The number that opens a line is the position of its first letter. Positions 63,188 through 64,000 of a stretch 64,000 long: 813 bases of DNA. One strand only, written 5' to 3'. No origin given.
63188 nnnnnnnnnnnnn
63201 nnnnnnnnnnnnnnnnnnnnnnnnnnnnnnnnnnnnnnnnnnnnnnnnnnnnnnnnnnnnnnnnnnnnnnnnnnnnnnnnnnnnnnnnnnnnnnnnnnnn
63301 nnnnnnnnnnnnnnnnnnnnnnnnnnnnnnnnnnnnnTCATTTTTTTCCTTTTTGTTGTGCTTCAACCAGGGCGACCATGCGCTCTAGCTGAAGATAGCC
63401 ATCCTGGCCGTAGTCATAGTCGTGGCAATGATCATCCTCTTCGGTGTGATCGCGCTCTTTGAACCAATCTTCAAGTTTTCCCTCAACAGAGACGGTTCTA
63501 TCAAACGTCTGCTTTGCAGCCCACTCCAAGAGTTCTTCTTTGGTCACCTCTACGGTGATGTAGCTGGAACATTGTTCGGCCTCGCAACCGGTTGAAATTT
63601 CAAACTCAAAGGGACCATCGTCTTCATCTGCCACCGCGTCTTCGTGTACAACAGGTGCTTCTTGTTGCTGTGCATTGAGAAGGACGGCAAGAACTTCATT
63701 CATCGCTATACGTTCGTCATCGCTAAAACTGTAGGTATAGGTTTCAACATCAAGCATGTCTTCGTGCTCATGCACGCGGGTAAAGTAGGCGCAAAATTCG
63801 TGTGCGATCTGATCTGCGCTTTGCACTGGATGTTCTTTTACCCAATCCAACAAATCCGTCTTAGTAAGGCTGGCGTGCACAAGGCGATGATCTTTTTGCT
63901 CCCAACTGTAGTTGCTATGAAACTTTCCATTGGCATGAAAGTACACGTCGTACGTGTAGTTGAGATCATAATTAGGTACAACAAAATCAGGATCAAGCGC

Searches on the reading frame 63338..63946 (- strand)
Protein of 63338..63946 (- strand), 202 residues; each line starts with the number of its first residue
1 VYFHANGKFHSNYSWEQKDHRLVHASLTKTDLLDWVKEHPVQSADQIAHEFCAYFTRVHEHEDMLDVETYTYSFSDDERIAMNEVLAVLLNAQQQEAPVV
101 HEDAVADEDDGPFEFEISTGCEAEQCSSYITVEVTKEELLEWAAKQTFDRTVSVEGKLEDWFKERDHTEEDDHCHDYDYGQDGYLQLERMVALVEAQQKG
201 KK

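Call 64: find_encoding_contigs(protein=window:63338-63946:-, flank=10000, max_places=3)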
Protein window:63338-63946:- (202 aa): no gene with exactly this product is on record in the collection.
